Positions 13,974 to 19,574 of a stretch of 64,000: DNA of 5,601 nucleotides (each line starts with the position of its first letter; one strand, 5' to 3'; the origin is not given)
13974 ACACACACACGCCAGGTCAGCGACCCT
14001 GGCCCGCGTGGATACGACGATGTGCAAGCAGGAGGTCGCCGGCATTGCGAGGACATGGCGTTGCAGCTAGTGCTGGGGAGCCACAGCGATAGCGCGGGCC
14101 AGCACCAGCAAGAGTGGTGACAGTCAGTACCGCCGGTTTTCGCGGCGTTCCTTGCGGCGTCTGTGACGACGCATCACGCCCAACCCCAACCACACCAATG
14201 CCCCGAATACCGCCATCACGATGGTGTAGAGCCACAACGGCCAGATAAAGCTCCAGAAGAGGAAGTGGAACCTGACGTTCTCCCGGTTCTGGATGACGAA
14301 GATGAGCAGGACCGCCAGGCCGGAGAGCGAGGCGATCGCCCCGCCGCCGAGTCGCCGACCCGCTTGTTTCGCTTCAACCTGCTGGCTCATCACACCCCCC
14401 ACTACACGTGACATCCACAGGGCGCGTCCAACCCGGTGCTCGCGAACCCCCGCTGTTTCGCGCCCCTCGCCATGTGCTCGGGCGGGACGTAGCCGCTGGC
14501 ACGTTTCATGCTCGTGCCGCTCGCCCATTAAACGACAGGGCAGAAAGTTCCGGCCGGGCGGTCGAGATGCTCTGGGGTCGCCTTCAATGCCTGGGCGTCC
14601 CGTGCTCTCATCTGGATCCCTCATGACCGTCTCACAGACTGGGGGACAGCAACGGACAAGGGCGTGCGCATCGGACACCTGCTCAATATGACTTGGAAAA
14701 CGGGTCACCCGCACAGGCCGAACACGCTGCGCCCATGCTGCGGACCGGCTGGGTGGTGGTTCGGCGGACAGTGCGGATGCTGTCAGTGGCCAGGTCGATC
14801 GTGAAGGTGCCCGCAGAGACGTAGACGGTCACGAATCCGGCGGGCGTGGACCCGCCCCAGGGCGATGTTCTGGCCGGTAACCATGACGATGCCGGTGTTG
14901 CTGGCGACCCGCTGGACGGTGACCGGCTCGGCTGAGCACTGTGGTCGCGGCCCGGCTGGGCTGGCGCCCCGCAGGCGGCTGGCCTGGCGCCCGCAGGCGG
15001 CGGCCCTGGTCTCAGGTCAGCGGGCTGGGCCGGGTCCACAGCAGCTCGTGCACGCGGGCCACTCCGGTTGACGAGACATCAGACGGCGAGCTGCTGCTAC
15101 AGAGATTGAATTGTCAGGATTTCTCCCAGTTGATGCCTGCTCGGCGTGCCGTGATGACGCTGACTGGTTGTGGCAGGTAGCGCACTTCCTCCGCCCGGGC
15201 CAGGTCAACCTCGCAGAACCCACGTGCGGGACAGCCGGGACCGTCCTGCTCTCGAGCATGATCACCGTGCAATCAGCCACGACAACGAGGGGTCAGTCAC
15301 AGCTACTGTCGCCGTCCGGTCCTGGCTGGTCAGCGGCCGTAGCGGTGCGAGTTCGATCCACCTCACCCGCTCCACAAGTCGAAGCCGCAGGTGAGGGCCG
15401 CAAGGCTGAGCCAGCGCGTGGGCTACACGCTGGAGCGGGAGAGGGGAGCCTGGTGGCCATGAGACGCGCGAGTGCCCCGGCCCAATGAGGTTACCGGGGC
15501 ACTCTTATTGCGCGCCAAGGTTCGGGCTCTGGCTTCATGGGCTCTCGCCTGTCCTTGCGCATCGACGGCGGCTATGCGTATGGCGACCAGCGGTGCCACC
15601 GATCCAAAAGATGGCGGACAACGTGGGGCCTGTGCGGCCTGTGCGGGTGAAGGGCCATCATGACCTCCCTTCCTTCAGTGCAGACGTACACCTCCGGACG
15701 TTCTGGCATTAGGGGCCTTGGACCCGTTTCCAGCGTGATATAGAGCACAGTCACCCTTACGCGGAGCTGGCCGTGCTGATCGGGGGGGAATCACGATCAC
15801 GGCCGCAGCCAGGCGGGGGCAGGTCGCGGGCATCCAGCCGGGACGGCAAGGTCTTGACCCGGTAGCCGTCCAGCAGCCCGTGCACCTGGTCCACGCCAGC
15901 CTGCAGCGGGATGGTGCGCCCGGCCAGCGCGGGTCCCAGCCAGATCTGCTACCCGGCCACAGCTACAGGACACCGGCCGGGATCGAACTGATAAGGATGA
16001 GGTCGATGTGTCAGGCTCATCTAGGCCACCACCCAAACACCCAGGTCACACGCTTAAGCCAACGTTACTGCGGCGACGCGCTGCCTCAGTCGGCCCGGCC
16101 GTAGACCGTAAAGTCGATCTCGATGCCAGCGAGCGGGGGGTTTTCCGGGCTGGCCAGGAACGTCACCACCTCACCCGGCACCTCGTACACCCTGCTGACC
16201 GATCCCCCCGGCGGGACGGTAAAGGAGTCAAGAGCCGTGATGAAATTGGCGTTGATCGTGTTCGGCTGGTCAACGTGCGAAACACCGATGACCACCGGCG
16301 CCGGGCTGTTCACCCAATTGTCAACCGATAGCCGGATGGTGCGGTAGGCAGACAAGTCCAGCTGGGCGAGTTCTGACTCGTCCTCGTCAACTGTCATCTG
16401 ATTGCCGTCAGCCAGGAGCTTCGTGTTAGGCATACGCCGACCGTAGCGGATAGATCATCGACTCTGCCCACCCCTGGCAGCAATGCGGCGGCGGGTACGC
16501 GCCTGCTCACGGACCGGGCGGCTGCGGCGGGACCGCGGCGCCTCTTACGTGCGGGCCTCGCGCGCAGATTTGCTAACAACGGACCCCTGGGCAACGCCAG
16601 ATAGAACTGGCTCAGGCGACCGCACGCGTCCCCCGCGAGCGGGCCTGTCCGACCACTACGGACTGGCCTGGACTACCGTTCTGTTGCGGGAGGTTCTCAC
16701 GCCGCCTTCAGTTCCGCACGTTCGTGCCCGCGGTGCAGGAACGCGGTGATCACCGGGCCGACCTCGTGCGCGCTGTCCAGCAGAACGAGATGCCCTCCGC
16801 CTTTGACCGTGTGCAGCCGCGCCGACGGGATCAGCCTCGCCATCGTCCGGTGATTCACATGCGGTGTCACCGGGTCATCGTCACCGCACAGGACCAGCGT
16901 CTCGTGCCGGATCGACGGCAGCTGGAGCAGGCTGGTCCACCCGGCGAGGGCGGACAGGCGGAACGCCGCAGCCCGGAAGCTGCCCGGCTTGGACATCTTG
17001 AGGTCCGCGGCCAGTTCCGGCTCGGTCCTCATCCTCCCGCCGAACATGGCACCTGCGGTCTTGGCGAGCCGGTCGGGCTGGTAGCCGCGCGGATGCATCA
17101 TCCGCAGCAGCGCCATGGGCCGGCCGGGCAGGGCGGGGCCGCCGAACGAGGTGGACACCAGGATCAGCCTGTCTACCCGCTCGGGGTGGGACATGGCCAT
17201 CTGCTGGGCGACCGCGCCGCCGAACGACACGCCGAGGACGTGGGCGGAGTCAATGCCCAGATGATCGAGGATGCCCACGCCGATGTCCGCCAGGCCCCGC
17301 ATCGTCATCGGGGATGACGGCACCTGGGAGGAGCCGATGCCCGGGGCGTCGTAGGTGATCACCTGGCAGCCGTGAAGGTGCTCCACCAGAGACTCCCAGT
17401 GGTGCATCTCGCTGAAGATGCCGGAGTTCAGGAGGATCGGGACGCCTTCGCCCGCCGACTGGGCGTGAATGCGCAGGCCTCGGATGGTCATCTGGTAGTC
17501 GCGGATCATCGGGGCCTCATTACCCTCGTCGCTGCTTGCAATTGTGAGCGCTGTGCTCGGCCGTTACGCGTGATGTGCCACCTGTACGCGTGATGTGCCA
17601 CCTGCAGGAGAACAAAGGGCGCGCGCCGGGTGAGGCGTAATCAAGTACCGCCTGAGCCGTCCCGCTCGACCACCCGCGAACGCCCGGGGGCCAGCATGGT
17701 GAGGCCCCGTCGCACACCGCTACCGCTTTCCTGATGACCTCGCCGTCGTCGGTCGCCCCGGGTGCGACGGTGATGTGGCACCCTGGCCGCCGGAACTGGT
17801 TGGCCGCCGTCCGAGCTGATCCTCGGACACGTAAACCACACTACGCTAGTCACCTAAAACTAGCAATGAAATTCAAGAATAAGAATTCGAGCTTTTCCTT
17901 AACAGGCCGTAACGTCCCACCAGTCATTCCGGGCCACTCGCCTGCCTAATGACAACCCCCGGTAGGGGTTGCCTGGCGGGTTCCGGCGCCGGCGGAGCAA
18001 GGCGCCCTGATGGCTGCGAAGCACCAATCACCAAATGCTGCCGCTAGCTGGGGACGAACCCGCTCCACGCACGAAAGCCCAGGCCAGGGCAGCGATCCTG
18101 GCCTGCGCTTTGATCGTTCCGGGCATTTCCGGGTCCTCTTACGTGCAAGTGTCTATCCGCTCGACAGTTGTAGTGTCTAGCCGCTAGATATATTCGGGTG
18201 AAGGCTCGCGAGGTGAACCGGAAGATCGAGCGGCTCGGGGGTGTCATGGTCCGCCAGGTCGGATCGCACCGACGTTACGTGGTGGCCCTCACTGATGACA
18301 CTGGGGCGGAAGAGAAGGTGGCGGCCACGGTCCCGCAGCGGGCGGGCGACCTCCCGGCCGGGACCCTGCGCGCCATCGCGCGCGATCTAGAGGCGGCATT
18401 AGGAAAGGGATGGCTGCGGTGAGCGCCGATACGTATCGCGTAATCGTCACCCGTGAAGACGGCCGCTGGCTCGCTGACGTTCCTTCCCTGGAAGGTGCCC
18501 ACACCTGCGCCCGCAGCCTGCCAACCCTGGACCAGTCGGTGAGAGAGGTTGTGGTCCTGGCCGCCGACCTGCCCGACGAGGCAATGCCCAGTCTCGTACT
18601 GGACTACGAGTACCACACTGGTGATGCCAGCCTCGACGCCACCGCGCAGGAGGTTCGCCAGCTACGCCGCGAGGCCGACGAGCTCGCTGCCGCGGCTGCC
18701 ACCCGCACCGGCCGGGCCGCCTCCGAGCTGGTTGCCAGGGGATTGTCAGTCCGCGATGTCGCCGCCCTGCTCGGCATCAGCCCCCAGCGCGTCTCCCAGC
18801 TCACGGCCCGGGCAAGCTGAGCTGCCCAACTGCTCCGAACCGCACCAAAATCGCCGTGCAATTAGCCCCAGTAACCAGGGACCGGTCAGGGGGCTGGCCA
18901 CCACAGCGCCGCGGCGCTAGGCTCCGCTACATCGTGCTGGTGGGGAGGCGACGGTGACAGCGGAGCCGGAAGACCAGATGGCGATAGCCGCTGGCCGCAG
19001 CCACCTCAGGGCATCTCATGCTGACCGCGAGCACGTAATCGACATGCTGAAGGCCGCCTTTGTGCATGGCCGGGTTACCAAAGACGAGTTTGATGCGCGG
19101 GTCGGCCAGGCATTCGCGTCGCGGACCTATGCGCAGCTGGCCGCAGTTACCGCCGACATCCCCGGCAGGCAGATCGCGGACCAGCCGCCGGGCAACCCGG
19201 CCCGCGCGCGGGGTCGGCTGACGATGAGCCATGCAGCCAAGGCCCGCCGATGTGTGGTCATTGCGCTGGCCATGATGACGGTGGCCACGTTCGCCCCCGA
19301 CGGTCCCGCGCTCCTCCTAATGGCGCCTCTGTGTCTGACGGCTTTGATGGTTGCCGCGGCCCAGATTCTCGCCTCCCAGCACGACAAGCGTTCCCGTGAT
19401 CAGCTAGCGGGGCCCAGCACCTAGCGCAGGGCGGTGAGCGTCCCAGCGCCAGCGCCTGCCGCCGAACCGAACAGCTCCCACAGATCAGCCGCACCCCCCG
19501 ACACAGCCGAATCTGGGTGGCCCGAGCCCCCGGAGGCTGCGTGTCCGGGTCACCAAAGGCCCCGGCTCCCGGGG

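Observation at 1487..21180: Array of attP-like relics built on a tRNA-Gly(CCC) 3' half, dividing 21 kb into small integrase-less cargo modules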

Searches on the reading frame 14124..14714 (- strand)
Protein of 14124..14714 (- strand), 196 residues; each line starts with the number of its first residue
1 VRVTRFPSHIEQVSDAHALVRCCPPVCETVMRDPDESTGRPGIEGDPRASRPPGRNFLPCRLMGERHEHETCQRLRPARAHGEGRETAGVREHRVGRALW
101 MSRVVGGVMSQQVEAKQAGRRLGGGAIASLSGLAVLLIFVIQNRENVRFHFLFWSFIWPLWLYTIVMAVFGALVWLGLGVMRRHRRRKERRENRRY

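Call 8: search_protein_families(library=pfam, proteins=[window:14124-14714:-], max_evalue=0.01)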
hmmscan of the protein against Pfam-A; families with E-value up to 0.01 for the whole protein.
window:14124-14714:- (196 aa): 2 families
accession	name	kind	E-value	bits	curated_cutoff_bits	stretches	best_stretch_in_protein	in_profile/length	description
PF06305.16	LapA_dom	-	8.3e-10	38.9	28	1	142-195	1-54/64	Lipopolysaccharide assembly protein A domain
PF07332.16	Phage_holin_3_6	-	0.0002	21.8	28.4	1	115-189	30-97/116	Putative Actinobacterial Holin-X, holin superfamily III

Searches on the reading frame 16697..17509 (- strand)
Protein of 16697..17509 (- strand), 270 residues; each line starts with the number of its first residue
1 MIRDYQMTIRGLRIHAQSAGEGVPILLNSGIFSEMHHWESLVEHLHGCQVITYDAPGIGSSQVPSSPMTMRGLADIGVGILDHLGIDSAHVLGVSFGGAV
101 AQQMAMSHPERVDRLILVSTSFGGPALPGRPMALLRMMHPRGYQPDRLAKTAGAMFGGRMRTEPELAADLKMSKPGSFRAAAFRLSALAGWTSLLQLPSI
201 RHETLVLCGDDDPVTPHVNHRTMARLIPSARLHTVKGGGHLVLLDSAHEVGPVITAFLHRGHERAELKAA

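Call 9: search_protein_families(library=pfam, proteins=[window:16697-17509:-], max_evalue=0.01)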
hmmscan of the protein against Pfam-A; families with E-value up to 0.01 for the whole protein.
window:16697-17509:- (270 aa): 5 families
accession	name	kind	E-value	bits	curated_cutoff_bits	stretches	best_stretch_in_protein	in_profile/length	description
PF00561.26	Abhydrolase_1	-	9.2e-31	107.8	25.8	1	24-246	2-244/245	alpha/beta hydrolase fold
PF12697.13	Abhydrolase_6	-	4.5e-21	76.9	26.3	1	30-250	6-214/217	Alpha/beta hydrolase family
PF12146.15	Hydrolase_4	-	2.9e-13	50.1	27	1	29-246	11-238/239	Serine aminopeptidase, S33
PF08386.16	Abhydrolase_4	-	4.5e-08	33.6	21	1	202-263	35-96/103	TAP-like protein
PF03096.20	Ndr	-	1.3e-07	31.1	23.3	1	31-120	38-132/283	Ndr family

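Call 16: list_cluster_members(proteins=[window:16697-17509:-, window:21330-22655:+, window:20530-21093:-, window:18410-18820:+, window:2852-3496:+, window:3670-4077:-, window:9340-10656:+, window:8565-9281:+, window:5188-5544:-, window:245-730:-])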
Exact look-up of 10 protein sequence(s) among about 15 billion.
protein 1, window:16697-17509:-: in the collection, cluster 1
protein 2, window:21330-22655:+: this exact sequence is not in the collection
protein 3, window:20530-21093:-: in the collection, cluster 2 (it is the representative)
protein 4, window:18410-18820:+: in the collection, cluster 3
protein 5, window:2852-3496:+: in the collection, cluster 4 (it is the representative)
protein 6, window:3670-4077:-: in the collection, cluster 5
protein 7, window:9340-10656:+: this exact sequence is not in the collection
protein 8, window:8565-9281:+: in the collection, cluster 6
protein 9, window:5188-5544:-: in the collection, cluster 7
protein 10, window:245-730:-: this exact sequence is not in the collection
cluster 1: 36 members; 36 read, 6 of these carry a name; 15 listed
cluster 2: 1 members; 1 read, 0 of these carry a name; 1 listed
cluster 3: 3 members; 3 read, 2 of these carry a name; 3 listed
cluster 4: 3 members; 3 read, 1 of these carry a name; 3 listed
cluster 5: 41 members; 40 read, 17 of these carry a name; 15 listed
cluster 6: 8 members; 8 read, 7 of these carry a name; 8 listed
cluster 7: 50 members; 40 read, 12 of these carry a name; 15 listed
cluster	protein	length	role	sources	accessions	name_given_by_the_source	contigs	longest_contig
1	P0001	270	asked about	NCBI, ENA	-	-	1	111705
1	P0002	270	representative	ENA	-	-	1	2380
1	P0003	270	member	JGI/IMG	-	poly(3-hydroxyalkanoate) depolymerase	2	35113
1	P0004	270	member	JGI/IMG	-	poly(3-hydroxyalkanoate) depolymerase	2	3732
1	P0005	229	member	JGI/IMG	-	pimeloyl-ACP methyl ester carboxylesterase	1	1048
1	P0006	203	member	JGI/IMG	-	pimeloyl-ACP methyl ester carboxylesterase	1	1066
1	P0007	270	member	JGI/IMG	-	poly(3-hydroxyoctanoate) depolymerase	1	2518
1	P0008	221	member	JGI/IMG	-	pimeloyl-ACP methyl ester carboxylesterase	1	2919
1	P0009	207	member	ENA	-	-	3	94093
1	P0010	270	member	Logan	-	-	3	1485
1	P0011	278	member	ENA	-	-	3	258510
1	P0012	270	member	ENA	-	-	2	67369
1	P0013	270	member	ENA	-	-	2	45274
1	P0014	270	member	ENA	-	-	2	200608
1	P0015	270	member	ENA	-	-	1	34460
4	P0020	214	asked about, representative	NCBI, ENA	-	-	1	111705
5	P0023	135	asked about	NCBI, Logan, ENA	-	-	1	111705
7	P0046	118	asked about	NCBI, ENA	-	-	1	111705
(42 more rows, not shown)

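Call 18: find_encoding_contigs(protein=P0020, flank=10000, max_places=6)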
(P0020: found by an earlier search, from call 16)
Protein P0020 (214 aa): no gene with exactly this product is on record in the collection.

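Call 19: find_encoding_contigs(protein=P0023, flank=10000, max_places=8)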
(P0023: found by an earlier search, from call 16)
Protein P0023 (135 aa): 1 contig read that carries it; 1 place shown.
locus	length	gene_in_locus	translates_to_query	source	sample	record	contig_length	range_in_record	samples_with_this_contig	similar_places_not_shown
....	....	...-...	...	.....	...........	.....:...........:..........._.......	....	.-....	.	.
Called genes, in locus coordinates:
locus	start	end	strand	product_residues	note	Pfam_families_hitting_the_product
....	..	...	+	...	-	-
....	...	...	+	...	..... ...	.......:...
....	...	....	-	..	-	?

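Call 50: find_encoding_contigs(protein=P0046, flank=10000, max_places=4)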
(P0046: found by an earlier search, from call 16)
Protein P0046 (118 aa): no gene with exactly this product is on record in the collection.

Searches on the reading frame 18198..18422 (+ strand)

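Call 9: search_protein_families(library=pfam, proteins=[window:18198-18422:+], max_evalue=0.01)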
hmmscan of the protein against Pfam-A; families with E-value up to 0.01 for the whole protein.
window:18198-18422:+ (74 aa): 1 family
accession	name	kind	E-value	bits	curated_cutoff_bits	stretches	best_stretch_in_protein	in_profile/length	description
PF07927.17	HicA_toxin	-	1.8e-09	38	27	1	3-64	1-56/58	HicA toxin of bacterial toxin-antitoxin,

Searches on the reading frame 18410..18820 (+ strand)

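Call 9: search_protein_families(library=pfam, proteins=[window:18410-18820:+], max_evalue=0.01)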
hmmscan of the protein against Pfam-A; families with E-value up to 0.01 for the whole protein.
window:18410-18820:+ (136 aa): 9 families
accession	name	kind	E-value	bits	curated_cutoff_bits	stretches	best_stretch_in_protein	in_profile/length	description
PF13384.12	HTH_23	-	4.4e-05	23.6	24.6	1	106-133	12-39/50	Homeodomain-like domain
PF13518.12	HTH_28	-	0.00018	21.9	25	1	105-133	6-34/52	Helix-turn-helix domain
PF01381.28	HTH_3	-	0.00056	20.3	23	1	108-131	6-29/55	Helix-turn-helix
PF04545.22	Sigma70_r4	-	0.00069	19.5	24.1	1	110-135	19-44/50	Sigma-70, region 4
PF13542.12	HTH_Tnp_ISL3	-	0.0013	18.6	27.4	1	103-129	19-44/51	Helix-turn-helix domain of transposase family ISL3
PF08281.18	Sigma70_r4_2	-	0.0027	17.7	25.7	0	111-135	26-50/54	Sigma-70, region 4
PF12802.13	MarR_2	-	0.0029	18.2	27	1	108-134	15-43/61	MarR family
PF13560.12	HTH_31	-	0.0037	18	27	0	79-131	3-34/64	Helix-turn-helix domain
PF10975.14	DUF2802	-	0.0041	17.7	33.5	1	75-124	6-56/68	Protein of unknown function (DUF2802)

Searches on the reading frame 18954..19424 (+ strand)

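Call 9: search_protein_families(library=pfam, proteins=[window:18954-19424:+], max_evalue=0.01)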
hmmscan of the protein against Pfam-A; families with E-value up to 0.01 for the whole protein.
window:18954-19424:+ (156 aa): 1 family
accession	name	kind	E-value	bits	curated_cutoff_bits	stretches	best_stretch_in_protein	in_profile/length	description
PF08044.16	DUF1707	-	5.8e-19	68.3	27.6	1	18-70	1-53/53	DUF1707 SHOCT-like domain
